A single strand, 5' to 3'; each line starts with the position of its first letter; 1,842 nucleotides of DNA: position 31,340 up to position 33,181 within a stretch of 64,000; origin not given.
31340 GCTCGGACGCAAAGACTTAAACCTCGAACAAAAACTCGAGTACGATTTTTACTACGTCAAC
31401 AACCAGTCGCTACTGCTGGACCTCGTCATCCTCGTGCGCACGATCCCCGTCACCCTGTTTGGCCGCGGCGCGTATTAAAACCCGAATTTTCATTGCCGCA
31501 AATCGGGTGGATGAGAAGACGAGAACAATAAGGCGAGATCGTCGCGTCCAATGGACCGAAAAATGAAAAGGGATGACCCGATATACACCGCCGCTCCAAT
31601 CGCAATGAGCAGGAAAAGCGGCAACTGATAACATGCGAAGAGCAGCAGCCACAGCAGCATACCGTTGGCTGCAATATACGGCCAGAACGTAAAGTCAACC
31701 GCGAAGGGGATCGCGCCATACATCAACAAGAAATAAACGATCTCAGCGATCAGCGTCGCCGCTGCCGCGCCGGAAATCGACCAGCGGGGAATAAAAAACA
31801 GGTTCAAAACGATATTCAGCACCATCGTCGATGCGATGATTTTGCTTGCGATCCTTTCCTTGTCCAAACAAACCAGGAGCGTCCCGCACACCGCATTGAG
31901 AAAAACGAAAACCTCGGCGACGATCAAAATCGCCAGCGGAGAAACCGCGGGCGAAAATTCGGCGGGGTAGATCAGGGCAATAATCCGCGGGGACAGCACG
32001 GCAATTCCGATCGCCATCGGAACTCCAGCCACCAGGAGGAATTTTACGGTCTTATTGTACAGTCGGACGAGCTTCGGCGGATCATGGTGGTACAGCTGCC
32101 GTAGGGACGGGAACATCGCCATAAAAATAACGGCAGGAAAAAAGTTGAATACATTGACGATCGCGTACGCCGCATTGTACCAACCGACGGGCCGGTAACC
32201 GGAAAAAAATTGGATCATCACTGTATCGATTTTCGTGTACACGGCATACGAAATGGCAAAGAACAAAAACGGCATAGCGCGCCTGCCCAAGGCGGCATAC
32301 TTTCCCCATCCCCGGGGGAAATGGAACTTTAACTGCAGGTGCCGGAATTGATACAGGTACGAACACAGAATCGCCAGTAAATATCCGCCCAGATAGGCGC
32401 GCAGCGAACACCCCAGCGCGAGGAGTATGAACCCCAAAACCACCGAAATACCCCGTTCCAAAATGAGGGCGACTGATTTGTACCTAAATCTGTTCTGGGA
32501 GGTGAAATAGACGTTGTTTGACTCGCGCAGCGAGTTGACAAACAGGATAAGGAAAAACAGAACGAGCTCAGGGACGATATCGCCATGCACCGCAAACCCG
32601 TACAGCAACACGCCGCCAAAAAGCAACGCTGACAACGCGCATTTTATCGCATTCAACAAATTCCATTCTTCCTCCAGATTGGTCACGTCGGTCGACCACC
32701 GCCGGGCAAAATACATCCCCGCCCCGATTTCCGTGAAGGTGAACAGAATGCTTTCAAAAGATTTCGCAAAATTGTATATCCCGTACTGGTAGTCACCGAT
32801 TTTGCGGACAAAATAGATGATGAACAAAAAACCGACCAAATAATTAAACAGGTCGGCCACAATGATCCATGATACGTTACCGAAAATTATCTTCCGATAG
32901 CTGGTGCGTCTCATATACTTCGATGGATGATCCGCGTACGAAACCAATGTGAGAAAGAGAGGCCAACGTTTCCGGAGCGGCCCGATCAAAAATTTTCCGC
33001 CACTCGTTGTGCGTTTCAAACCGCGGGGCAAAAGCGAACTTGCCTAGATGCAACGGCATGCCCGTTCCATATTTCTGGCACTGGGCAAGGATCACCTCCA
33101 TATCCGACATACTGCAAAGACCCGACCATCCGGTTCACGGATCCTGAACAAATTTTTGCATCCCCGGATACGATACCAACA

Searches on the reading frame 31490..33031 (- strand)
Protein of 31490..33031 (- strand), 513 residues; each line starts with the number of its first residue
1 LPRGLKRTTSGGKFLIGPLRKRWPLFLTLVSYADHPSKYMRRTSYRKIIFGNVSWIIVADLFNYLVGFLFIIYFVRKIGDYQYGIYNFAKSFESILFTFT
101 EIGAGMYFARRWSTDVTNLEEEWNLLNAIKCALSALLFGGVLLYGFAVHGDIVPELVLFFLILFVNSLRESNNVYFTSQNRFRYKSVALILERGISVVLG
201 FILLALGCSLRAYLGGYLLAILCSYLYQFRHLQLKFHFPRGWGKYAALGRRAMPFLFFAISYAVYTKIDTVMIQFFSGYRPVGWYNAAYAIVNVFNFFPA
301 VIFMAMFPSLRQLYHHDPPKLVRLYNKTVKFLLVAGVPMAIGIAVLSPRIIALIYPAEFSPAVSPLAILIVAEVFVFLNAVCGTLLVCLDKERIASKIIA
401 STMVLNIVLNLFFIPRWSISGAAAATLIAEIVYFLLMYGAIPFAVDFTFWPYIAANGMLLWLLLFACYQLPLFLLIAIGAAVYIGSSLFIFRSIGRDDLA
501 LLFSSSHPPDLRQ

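Call 106: search_protein_families(library=pfam, proteins=[window:31490-33031:-], max_evalue=0.0001)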
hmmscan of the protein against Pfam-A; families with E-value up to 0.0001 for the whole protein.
window:31490-33031:- (513 aa): 3 families
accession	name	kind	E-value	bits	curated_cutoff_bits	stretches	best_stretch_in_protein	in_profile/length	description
PF01943.22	Polysacc_synt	-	3.3e-25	89.5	28.2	1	52-312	4-272/274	Polysaccharide biosynthesis protein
PF13440.11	Polysacc_synt_3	-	2.6e-14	53.6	23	1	81-363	9-292/293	Polysaccharide biosynthesis protein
PF03023.19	MurJ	-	2.5e-06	26.8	27.4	1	153-476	105-433/451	Lipid II flippase MurJ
